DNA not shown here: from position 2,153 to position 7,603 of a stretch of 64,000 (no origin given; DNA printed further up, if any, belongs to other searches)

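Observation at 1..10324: DISARM/Druantia-like helicase cassette that does not fit a canonical system as far as the window shows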

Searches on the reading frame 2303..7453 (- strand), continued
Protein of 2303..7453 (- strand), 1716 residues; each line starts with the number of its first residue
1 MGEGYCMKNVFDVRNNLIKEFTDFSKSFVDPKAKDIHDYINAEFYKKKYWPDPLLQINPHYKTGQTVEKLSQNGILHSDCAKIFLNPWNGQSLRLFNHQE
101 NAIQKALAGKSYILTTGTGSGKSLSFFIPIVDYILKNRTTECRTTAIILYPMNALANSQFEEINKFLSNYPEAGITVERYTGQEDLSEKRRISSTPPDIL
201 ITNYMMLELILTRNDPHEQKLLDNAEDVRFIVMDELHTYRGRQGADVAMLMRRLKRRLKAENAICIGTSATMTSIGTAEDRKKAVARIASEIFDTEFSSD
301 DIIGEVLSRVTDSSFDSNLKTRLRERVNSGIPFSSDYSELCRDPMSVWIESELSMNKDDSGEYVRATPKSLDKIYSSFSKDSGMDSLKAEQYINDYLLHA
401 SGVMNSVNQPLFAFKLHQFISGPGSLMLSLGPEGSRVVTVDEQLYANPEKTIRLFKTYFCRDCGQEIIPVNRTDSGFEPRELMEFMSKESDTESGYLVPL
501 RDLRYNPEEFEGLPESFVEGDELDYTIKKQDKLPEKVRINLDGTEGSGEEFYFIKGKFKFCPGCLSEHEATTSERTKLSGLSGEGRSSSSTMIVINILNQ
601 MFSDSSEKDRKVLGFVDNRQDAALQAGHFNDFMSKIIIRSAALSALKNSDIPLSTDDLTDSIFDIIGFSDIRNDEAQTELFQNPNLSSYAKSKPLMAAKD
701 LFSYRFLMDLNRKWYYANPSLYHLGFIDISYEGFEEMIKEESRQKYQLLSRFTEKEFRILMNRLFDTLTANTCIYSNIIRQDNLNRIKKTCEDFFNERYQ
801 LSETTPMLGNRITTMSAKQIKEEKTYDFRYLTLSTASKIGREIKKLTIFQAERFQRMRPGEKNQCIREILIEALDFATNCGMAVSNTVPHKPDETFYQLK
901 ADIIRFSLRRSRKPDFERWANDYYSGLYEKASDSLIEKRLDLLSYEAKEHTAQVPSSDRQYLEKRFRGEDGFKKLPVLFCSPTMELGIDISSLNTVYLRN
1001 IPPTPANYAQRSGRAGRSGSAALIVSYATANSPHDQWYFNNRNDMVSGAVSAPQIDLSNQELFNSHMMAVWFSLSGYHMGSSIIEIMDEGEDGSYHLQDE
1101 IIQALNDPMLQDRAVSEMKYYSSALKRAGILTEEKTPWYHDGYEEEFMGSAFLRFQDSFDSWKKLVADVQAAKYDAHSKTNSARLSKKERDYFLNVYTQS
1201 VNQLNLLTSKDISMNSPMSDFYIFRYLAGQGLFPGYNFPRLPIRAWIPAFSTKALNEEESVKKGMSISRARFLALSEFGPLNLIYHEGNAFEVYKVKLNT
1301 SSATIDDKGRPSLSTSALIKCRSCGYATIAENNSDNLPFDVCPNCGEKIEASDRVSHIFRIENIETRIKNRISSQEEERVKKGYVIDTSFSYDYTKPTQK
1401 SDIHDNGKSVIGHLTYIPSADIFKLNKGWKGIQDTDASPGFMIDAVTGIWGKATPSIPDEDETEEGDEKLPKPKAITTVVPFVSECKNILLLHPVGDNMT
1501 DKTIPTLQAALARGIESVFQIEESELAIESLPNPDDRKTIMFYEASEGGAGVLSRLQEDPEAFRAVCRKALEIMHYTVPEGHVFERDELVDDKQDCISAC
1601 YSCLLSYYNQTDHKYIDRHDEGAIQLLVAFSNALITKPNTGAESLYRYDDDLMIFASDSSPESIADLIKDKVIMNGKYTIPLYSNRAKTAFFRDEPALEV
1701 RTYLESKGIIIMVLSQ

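Call 25: find_related_loci(query=A1, collection=genome_contigs, flank=10000)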
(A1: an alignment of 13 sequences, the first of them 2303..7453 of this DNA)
Query A1 (1716 aa) in genome_contigs; peptide patterns used: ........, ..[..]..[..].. (x = any residue, [..] = any of these).
600 stretches matched a pattern (row limit reached: there are more); 599 encode a relative of the query (tblastn E <= 1e-3); the best 80 are kept; 80 distinct loci.
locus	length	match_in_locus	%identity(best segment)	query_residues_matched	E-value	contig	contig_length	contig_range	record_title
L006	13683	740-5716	42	3-1644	0e+0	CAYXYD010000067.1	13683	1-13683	MAG TPA_asm: uncultured Sphaerochaeta sp. isolate SRP191223_co1_377 genome assembly, contig: NODE_4810_length_13683_cov_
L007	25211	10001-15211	38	4-1712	0e+0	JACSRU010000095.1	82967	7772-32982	MAG: Chthoniobacterales bacterium isolate VE2 contig-70_132, whole genome shotgun sequence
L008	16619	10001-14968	39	4-1635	0e+0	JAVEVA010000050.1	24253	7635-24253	MAG: Thauera sp. isolate BF4_105 NODE_6161_length_24253_cov_10.857001_Biofilm4, whole genome shotgun sequence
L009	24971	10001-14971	38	4-1635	0e+0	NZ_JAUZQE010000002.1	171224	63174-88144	Yanghanlia caeni strain LG-2 LG-2_scaffold2, whole genome shotgun sequence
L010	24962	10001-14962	39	7-1635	0e+0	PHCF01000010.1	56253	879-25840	MAG: Betaproteobacteria bacterium HGW-Betaproteobacteria-6 bjp_ig2103_scaffold_592, whole genome shotgun sequence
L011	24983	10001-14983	39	7-1644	0e+0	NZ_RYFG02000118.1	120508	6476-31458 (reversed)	Candidatus Methylobacter oryzae strain KRF1 C967, whole genome shotgun sequence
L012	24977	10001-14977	39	4-1638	0e+0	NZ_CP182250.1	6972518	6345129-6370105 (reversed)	Pseudomonas sp. RHF3.3-3 chromosome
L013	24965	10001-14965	39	4-1628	0e+0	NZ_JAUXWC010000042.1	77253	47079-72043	MAG: Rhodoferax sp. isolate C15_maxbin.065_sub C15_k141_122134, whole genome shotgun sequence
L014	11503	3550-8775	36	6-1712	0e+0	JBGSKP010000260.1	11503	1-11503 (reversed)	MAG: Thiocapsa sp. isolate JTS-AC183 k141_4476344, whole genome shotgun sequence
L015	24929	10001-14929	38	9-1628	0e+0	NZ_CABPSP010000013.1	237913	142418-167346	Pandoraea anapnoica strain LMG 31117, whole genome shotgun sequence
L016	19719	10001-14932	39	9-1633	0e+0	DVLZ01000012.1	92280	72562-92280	MAG TPA_asm: Candidatus Aphodousia faecavium isolate 10345 CHK104__C377988_L92280_ERR2241852, whole genome shotgun seque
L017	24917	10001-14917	38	9-1628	0e+0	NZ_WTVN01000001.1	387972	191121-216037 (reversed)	Aromatoleum toluvorans strain Td21 NODE_1_length_387972_cov_32.0934, whole genome shotgun sequence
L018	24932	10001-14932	37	9-1628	0e+0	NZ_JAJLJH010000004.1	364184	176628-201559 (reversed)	Scleromatobacter humisilvae strain BS-T2-15 contig00004, whole genome shotgun sequence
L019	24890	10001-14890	37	5-1620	0e+0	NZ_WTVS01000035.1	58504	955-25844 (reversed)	Aromatoleum toluolicum strain T NODE_35_length_58504_cov_16.4483, whole genome shotgun sequence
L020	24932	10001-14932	38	9-1628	0e+0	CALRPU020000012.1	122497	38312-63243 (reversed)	MAG: Hydrogenophaga intermedia isolate JJ-JE51-08-2-mx-bin537 genome assembly, contig: JJ-RD1035C5-400-C42, whole genome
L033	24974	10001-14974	35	9-1636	0e+0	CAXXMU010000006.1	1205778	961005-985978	MAG: Alphaproteobacteria bacterium isolate 52200dbb-96b0-4271-9d33-ac17574469e2 genome assembly, contig: contig_6, whole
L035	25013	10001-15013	36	4-1666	0e+0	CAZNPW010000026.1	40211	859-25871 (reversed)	MAG TPA_asm: uncultured Exiguobacterium sp. isolate binchicken_co311_115 genome assembly, contig: NODE_1668_length_40211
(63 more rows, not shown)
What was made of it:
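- A species-level genome scan found at least 599 relatives of the helicase (call 25).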

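Call 40: find_encoding_contigs(protein=window:2303-7435:-, flank=10000, max_places=4)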
Protein window:2303-7435:- (1710 aa): 1 contig read that carries it; 1 place shown.
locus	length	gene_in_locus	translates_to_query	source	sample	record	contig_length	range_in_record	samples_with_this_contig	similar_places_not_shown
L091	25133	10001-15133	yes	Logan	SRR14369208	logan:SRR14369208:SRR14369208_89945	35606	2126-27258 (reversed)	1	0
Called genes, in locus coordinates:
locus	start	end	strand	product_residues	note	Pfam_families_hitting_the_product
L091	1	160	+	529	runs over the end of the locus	PF00370:FGGY_N, PF02782:FGGY_C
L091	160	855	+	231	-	PF00596:Aldolase_II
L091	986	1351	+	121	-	-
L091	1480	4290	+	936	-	PF13086:AAA_11, PF13245:AAA_19 (faint), PF13604:AAA_30 (faint), PF13087:AAA_12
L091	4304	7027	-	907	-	PF00580:UvrD-helicase, PF09848:SLFN-g3_helicase (weak), PF13086:AAA_11, PF13245:AAA_19, PF13604:AAA_30 (weak), PF01443:Viral_helicase1 (faint), PF13087:AAA_12, PF10881:DUF2726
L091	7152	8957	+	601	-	-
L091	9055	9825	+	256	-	PF23835:DUF7205 (faint)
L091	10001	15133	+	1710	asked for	PF00270:DEAD, PF00271:Helicase_C, PF09369:MZB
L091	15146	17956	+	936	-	PF00176:SNF2-rel_dom, PF00270:DEAD, PF04851:ResIII, PF00271:Helicase_C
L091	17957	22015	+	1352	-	PF02384:N6_Mtase, PF01170:UPF0020 (faint), PF20473:MmeI_Mtase (weak), PF07669:Eco57I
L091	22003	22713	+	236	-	PF13391:HNH_2 (weak)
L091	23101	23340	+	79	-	-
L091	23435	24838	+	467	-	PF01554:MatE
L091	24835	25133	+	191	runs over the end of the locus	PF13189:Cytidylate_kin2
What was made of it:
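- On ARMADA Type I: The helicase gene is followed by SNF2, not by a UvrD-like gene (call 40).
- Tried and rejected: The look-up worked only after trimming to M7 (call 40).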

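Call 43: search_protein_families(library=pfam, proteins=[L091:22003-22713:+, L091:23101-23340:+, L091:17957-22015:+, L091:986-1351:+], max_evalue=0.1)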
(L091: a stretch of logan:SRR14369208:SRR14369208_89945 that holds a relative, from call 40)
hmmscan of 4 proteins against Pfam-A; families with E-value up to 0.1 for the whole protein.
L091:22003-22713:+ (236 aa): 1 family
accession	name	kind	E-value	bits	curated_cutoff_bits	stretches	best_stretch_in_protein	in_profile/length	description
PF13391.12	HNH_2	-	1.5e-07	31.6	21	1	135-187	1-66/66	HNH endonuclease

L091:23101-23340:+ (79 aa): 0 families

L091:17957-22015:+ (1352 aa): 4 families
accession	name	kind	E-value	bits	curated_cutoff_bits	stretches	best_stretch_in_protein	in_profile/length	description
PF07669.17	Eco57I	-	4.6e-23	82.6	25.3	2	556-785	1-93/171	Eco57I restriction-modification methylase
PF02384.22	N6_Mtase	-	1.5e-10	41.3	20.4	1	462-579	19-101/311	N-6 DNA Methylase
PF20473.4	MmeI_Mtase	-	4.3e-07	29.8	27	1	506-581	18-88/259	MmeI, DNA-methyltransferase domain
PF01170.24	UPF0020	-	2.3e-05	24.6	22.3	1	510-572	31-93/197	RMKL-like, methyltransferase domain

L091:986-1351:+ (121 aa): 0 families

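Call 60: search_protein_families(library=pfam, proteins=[L035:21984-22769:+, L035:22978-23787:+, L035:23795-24553:+, L033:22010-23254:+, L033:23256-23999:+, L033:23966-24763:+], max_evalue=0.01)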
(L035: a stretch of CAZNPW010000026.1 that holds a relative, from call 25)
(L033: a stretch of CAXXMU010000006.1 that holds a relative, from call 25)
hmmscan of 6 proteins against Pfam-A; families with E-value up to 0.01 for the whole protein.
L035:21984-22769:+ (261 aa): 0 families

L035:22978-23787:+ (269 aa): 0 families

L035:23795-24553:+ (252 aa): 1 family
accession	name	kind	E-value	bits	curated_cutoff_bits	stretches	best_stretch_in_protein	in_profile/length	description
PF13391.12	HNH_2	-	4.8e-12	46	21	1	151-204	1-66/66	HNH endonuclease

L033:22010-23254:+ (414 aa): 5 families
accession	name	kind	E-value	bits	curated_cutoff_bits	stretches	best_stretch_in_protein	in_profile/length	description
PF13304.12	AAA_21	-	6.8e-14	53.1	27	1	145-322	161-304/304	AAA domain, putative AbiEii toxin, Type IV TA system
PF13175.12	AAA_15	-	6.7e-13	49.4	32.1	2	6-45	3-42/374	AAA ATPase domain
PF13476.12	AAA_23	-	1.9e-11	45.4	27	1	9-184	2-178/201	AAA domain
PF02463.25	SMC_N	-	1.7e-07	31.4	40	1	6-51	2-49/220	RecF/RecN/SMC N terminal domain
PF11398.14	DUF2813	-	8.2e-07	29.2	21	0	280-333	286-337/372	Protein of unknown function (DUF2813)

L033:23256-23999:+ (247 aa): 0 families

L033:23966-24763:+ (265 aa): 2 families
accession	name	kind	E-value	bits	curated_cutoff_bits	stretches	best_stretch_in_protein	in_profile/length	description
PF13391.12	HNH_2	-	7.1e-11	42.3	21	1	162-214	1-65/66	HNH endonuclease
PF11152.14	CCB2_CCB4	-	0.0012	18.7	26.3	1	64-156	25-113/195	Cofactor assembly of complex C subunit B, CCB2/CCB4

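Call 87: search_protein_families(library=phrogs, proteins=[L091:22003-22713:+, L091:23101-23340:+], max_evalue=0.01)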
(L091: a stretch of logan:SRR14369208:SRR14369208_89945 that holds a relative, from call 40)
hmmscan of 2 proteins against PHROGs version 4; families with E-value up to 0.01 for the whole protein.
L091:22003-22713:+ (236 aa): 4 families
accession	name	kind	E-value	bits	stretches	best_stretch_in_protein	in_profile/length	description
phrog_23050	-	unknown function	1.9e-06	28.3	1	111-189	267-341/383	-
phrog_21425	-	unknown function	0.0005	20.5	1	97-194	182-275/319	-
phrog_20585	-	unknown function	0.00071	19.6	1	119-189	221-288/337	-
phrog_14240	-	unknown function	0.0012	19.2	1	115-203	191-284/315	-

L091:23101-23340:+ (79 aa): 0 families
